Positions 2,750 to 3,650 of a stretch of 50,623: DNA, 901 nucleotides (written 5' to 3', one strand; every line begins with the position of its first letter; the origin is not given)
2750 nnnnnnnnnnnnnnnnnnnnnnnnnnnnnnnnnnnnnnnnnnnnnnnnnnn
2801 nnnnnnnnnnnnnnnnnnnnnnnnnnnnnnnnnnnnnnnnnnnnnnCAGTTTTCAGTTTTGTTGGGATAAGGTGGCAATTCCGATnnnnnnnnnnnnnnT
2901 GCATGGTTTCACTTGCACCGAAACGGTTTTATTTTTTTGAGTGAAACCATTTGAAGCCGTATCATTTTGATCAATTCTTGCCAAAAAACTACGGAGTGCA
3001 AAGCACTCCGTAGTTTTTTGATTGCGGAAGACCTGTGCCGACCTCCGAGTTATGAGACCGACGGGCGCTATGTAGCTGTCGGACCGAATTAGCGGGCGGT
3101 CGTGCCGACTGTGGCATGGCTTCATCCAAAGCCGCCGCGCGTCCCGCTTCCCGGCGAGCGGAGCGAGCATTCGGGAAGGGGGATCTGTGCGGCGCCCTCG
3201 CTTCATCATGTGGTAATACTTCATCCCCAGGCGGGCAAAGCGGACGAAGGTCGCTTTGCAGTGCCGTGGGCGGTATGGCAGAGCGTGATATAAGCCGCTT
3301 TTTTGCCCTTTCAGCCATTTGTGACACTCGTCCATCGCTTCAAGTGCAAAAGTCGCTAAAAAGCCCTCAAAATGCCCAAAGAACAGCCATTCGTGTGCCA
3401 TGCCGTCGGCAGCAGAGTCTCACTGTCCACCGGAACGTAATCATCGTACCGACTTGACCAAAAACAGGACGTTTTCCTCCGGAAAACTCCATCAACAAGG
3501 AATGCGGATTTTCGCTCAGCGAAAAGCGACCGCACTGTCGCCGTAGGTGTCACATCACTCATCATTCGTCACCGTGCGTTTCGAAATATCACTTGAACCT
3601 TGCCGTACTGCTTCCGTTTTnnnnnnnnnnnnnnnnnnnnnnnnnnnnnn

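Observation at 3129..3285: Three-copy ~155-bp structured intergenic repeat family, with two copies flanking the hpf/tRNA-Gln region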

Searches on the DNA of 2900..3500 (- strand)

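Call 9: search_rna_families(source=window, start=2900, end=3500, threshold=evalue, max_evalue=10)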
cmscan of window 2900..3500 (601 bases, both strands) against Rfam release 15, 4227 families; matches with E-value up to 10: 7.
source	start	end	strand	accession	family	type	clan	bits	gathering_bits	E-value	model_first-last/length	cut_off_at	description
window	2921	3020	+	RF02432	SpF25_sRNA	Gene; sRNA;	-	22.8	48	0.27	1-102/102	no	Streptococcus sRNA SpF25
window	2978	3024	+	RF04092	MIR1508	Gene; miRNA;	-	20.9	70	0.16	1-91/91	no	MIR1508 microRNA precursor family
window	3128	3195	+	RF03965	mir-8927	Gene; miRNA;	-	19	160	0.3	1-145/145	no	mir-8927 microRNA precursor family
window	2982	3020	-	RF03790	MIR8008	Gene; miRNA;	-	17.7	66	0.97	7-47/55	no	MIR8008 microRNA precursor family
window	2904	2990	+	RF00324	snoMBII-202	Gene; snRNA; snoRNA; CD-box;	-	16.9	40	0.97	1-84/84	no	Small nucleolar RNA MBII-202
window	2981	3021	-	RF03208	mir-1781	Gene; miRNA;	-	15.9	68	4.6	1-86/86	no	mir-1781 microRNA precursor family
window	2982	3020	+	RF01029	mir-649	Gene; miRNA;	-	15.9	100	5.1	1-93/93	no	mir-649 microRNA precursor family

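Call 52: search_rna_families(sources=[L031, L032, L033, L034], threshold=evalue, max_evalue=0.1)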
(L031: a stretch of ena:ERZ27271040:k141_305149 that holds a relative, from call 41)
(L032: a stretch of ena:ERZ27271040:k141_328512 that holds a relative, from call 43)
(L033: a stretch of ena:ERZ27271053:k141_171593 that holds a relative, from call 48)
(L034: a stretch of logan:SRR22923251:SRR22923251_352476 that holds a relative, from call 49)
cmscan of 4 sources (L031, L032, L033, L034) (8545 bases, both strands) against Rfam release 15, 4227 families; matches with E-value up to 0.1: 3.
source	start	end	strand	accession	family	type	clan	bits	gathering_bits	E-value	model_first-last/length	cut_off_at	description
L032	843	926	+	RF00005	tRNA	Gene; tRNA;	CL00001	48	29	4.6e-08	1-71/71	no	tRNA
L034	3279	3365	+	RF02621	BSnc120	Gene; sRNA;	-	32.5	114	0.00014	1-88/88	no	Brucella sRNA 120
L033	913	1026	-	RF02144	rsmX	Gene;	CL00106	27.5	56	0.051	1-114/114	no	rsmX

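Call 78: build_rna_model(alignment_id=A4, structure=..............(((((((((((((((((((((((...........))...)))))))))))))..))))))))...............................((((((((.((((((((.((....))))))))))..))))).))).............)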
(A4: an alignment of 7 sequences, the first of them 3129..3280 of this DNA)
Model R1 built from alignment A4 (7 sequences, 165 columns); structure: as given.
model positions 153; base pairs 41; branch points 1; effective number of sequences 1.1; information 0.59 bits per position. Calibrated on 0.2 Mb of random sequence (short: E-values are rough).
structure used (alignment columns):
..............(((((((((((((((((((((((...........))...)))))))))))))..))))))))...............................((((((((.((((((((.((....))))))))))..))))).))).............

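Call 79: search_with_rna_model(model_id=R1, sources=[window, L031, L032, L033, L034, L121], max_evalue=1, make_alignment=true, show_alignments=0)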
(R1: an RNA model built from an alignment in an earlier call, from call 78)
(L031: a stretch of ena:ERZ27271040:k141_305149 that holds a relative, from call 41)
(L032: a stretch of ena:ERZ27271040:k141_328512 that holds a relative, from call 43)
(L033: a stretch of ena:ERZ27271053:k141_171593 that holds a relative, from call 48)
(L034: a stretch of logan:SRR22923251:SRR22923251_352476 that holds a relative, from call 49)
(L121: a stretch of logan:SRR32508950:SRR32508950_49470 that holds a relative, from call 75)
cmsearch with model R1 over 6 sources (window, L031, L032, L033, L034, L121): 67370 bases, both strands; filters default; matches with E-value up to 1: 15.
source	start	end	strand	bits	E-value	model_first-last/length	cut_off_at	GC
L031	519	671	-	181.7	4.9e-44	1-153/153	no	0.68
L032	443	594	-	181.2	6.5e-44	1-153/153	no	0.66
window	44020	44171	+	173.4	6e-42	1-153/153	no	0.66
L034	2926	3078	-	172.4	1e-41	1-153/153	no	0.61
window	3128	3280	+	172.3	1.1e-41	1-153/153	no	0.65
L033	537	681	-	135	2.4e-32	1-153/153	no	0.65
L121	2477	2620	-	106.6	3e-25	1-153/153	no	0.67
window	40551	40687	+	105.2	6.9e-25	1-153/153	no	0.64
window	44008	44091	-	21.6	0.00057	1-153/153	no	0.69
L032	524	604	+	19.9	0.0015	1-153/153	no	0.7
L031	600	681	+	19.2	0.0023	1-153/153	no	0.72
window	3098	3199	-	14.3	0.039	1-153/153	no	0.71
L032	398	508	+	11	0.26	1-153/153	no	0.54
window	44117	44161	-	10.5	0.33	98-143/153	no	0.71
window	40632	40677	-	10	0.45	98-143/153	no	0.74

Alignment A6: 15 matches aligned to the model, 196 columns, each read 5' to 3' on its own strand. Consensus structure (alignment columns), stored with it:
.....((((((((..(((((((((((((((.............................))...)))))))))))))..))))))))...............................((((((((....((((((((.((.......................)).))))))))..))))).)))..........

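Call 80: search_with_rna_model(model_id=R1, sources=[window, L031, L032, L033, L034, L121], max_evalue=1e-10, make_alignment=true, show_alignments=0)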
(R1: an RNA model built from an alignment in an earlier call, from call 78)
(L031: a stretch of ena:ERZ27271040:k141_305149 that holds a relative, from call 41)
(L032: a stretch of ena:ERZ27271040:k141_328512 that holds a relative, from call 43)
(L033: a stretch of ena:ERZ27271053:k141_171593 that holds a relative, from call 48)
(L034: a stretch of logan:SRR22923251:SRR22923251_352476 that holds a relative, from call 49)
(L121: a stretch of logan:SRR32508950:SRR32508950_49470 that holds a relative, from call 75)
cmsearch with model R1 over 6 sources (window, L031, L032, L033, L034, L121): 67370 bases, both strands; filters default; matches with E-value up to 1e-10: 8.
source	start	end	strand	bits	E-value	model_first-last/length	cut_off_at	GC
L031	519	671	-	181.7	4.9e-44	1-153/153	no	0.68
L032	443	594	-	181.2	6.5e-44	1-153/153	no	0.66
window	44020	44171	+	173.4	6e-42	1-153/153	no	0.66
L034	2926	3078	-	172.4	1e-41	1-153/153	no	0.61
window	3128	3280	+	172.3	1.1e-41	1-153/153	no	0.65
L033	537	681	-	135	2.4e-32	1-153/153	no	0.65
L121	2477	2620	-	106.6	3e-25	1-153/153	no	0.67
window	40551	40687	+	105.2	6.9e-25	1-153/153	no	0.64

Alignment A7: 8 matches aligned to the model, 153 columns, each read 5' to 3' on its own strand. Consensus structure (alignment columns), stored with it:
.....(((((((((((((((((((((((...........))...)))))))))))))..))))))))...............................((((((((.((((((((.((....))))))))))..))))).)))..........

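Call 84: search_with_rna_model(model_id=R1, sources=[L035, L036, L037, L038, L039, L040, L041, L042, L043, L044, L045, L046, L047, L048, L049, L050, L051, L052, L053, L054, L055, L056, L057, L058, L059, L060, L061, L062, L063, L064, L065, L066, L067, L068, L069, L070, L071, L072, L073, L074, L075, L076, L077, L078, L079, L080, L081, L082, L083, L084, L085, L086, L087, L088, L089, L090, L091, L092, L093, L094, L095, L096, L097, L098, L099, L100, L101, L102, L103, L104, L105, L106, L107, L108, L109, L110, L111, L112, L113, L114], max_evalue=1)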
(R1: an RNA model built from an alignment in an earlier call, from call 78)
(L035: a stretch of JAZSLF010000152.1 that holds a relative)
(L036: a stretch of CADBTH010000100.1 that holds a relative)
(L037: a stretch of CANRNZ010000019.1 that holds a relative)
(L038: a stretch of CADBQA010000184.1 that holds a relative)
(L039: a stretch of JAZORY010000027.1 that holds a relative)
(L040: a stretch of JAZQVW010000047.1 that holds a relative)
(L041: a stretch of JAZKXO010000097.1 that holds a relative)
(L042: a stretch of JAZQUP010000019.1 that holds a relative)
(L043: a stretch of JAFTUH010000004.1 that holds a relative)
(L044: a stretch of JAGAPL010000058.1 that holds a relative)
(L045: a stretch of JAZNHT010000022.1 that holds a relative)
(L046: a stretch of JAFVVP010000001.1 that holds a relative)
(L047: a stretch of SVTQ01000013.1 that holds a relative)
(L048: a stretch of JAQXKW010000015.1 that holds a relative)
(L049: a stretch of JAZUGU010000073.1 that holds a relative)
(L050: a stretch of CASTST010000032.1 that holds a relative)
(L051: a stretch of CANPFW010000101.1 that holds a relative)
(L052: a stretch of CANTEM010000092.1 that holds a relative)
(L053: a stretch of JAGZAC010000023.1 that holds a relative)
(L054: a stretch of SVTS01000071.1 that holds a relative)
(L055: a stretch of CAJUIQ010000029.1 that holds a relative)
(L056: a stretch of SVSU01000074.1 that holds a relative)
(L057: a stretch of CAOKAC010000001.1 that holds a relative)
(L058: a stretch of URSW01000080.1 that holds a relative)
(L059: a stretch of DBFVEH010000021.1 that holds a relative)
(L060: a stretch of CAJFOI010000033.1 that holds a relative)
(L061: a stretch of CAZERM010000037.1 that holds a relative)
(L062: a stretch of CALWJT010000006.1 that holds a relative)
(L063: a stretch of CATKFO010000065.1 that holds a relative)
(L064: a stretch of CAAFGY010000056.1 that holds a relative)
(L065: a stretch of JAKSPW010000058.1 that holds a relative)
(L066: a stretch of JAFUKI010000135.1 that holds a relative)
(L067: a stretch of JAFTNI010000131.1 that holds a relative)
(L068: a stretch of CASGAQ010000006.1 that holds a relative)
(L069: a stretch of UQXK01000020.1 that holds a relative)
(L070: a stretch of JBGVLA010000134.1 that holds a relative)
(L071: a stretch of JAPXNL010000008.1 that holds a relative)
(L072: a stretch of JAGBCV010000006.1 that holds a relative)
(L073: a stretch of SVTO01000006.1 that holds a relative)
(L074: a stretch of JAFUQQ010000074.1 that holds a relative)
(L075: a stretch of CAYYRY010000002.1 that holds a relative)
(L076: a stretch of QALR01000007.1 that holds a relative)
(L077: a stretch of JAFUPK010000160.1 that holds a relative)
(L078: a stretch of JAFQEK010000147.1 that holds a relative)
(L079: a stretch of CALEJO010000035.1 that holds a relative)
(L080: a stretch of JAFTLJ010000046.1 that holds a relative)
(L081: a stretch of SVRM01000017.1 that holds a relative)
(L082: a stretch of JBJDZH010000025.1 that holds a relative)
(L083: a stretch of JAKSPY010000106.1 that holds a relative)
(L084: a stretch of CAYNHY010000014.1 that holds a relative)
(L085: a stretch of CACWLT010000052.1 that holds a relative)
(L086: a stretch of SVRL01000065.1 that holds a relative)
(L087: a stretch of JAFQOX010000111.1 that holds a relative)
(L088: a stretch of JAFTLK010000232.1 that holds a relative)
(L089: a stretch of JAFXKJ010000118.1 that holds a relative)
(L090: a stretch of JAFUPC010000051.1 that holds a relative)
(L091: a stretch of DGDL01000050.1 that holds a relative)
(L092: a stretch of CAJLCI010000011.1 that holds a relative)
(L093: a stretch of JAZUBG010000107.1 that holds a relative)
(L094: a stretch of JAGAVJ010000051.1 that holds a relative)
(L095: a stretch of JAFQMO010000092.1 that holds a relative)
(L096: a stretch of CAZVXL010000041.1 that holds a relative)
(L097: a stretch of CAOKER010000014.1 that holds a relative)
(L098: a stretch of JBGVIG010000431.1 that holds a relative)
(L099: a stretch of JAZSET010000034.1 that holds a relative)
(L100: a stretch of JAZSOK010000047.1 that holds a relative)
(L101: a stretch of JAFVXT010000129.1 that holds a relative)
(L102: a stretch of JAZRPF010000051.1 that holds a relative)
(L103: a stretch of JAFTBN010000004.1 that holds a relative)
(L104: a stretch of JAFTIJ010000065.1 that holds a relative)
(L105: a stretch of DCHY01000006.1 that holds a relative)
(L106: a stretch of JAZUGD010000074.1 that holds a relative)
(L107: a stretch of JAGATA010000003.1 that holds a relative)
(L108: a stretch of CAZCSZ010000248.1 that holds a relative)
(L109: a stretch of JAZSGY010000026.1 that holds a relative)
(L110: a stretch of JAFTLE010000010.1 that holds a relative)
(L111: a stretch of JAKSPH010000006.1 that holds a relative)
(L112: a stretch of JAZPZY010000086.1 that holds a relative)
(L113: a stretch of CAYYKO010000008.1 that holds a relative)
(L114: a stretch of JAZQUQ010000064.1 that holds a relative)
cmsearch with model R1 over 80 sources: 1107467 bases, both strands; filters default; matches with E-value up to 1: 0.
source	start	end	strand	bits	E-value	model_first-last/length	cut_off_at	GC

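Call 93: search_rna_families(source=L121, start=2300, end=2900, threshold=evalue, max_evalue=1)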
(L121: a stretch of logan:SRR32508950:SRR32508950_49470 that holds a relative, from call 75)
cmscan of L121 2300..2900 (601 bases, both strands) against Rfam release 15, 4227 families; matches with E-value up to 1: 2.
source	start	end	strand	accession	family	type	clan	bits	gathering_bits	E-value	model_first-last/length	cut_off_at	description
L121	2435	2457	+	RF01687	Acido-Lenti-1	Gene; sRNA;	-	15.7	37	0.51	23-45/46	no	Acido-Lenti-1 RNA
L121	2354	2394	+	RF01119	sR32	Gene; snRNA; snoRNA; CD-box;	-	13.5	40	0.45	1-57/57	no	Small nucleolar RNA sR32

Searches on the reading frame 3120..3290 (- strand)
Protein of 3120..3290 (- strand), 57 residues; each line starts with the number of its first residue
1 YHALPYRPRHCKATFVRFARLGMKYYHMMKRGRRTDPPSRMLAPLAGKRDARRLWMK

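Call 39: search_protein_representatives(alignment_id=A2)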
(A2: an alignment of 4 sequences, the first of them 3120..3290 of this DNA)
Query: 4 sequences, 57 profile positions. Proteins with E-value up to 0.001 (for the whole library): 11; up to 1e-10: 7; up to 1e-30: 1. The best 11 are listed.
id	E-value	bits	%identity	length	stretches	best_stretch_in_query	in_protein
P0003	2.1e-31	123.9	-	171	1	1-57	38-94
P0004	7.0e-25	103.0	-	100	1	4-57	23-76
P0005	4.3e-24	100.5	-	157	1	5-52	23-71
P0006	2.1e-22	95.0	-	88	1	4-52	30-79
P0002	1.4e-21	92.4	-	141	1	1-46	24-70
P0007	2.1e-19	85.4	-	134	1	4-47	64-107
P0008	9.3e-16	73.8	-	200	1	10-52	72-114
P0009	3.5e-08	49.5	-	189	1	25-53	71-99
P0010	2.5e-06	43.5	-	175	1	5-40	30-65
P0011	7.0e-06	42.1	-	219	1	4-33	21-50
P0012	9.5e-04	35.3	-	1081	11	12-35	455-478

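Call 41: find_encoding_contigs(protein=P0004, flank=5000, max_places=6)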
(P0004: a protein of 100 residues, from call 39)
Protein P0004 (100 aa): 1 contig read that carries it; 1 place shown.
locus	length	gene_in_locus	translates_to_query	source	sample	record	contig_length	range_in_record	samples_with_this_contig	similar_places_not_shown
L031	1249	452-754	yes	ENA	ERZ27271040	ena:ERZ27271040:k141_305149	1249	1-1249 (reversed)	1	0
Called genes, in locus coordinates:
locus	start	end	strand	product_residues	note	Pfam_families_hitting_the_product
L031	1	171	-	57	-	?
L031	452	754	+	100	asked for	-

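Call 42: find_encoding_contigs(protein=P0005, flank=10000, max_places=10)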
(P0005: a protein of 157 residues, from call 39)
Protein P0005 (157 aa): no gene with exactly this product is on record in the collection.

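Call 43: find_encoding_contigs(protein=P0007, flank=10000, max_places=10)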
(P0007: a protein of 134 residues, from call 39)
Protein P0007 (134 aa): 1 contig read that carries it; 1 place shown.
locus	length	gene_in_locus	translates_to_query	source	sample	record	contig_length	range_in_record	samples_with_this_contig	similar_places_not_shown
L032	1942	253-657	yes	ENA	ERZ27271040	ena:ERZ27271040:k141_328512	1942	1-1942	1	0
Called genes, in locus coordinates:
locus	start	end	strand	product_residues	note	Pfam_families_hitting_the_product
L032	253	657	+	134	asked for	-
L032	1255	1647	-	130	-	PF01243:PNPOx_N, PF16242:Pyrid_ox_like (weak)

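Call 44: find_encoding_contigs(protein=P0008, flank=10000, max_places=10)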
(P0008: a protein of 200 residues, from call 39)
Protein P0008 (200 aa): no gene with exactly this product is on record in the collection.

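Call 48: find_encoding_contigs(protein=P0009, flank=10000, max_places=10)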
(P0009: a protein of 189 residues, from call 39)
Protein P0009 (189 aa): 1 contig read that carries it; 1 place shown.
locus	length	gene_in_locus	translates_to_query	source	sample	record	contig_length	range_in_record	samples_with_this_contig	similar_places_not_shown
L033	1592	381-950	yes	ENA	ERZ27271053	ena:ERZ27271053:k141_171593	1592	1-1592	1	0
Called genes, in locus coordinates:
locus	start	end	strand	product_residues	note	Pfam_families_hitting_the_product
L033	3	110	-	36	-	?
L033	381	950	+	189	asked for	-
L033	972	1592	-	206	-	?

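Call 49: find_encoding_contigs(protein=P0006, flank=10000, max_places=10)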
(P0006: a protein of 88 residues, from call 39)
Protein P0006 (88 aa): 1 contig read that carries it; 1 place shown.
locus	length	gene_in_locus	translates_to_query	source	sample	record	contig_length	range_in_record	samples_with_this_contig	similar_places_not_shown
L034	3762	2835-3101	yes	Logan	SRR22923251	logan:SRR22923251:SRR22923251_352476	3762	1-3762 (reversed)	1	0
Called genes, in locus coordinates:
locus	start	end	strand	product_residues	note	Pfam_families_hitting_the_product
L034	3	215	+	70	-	?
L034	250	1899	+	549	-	PF01676:Metalloenzyme, PF06415:iPGM_N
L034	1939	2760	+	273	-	PF02698:DUF218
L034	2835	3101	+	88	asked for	-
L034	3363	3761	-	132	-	?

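Call 61: find_homologous_proteins(query=A2, max_evalue=0.001)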
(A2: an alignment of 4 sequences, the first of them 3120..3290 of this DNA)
Query A2 (4 sequences) (57 aa, profile of the alignment): 2 proteins with E <= 0.001 among 38 candidates.
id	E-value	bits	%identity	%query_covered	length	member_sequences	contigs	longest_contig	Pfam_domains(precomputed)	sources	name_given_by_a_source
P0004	2.2e-24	103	79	91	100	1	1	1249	-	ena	-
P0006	6.6e-22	95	77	82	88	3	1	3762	-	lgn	-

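Call 74: list_cluster_members(proteins=[P0003, P0004, P0005, P0006, P0007, P0008, P0009, P0010, P0011])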
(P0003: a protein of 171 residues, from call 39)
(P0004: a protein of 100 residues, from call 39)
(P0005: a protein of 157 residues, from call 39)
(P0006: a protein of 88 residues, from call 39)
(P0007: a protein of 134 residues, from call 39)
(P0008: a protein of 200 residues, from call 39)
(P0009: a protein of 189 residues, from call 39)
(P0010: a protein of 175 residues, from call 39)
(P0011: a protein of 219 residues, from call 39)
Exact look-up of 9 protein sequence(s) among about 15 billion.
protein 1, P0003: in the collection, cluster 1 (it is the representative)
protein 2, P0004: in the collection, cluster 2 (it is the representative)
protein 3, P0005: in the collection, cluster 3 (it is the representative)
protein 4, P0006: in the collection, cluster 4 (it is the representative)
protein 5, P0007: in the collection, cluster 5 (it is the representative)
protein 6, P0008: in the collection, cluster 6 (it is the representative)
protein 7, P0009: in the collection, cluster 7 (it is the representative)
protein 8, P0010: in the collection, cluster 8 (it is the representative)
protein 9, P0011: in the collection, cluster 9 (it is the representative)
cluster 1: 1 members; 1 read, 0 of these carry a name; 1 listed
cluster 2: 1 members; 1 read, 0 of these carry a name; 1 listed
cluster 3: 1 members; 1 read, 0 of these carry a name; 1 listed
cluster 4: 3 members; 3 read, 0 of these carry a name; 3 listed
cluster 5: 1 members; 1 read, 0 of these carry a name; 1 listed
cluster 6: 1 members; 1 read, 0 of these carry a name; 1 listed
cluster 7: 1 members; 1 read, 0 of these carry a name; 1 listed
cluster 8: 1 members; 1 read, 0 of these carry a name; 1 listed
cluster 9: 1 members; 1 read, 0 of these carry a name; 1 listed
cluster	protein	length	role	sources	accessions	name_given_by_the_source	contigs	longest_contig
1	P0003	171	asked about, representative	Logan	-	-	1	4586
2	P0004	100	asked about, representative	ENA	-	-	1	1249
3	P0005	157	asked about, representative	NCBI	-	-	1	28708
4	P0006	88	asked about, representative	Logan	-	-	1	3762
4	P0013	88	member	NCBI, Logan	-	-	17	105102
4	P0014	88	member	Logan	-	-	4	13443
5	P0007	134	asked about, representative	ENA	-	-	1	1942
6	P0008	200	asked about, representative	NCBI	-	-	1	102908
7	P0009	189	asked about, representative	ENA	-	-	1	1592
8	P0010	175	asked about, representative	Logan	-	-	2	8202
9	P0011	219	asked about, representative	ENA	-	-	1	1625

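Call 75: find_encoding_contigs(protein=P0010, flank=10000, max_places=10)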
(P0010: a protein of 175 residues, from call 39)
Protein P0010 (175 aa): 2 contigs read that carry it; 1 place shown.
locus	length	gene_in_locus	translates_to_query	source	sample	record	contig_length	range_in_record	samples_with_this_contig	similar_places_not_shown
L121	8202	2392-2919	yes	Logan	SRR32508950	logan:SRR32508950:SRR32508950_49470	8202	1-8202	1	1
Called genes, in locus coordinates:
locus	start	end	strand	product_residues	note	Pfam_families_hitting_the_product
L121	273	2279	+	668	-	PF17128:DUF5107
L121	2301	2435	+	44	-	-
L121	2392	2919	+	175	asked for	-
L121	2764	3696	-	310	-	PF05593:RHS_repeat (faint)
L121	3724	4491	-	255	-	-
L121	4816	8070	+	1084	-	PF13385:Laminin_G_3 (weak), PF00404:Dockerin_1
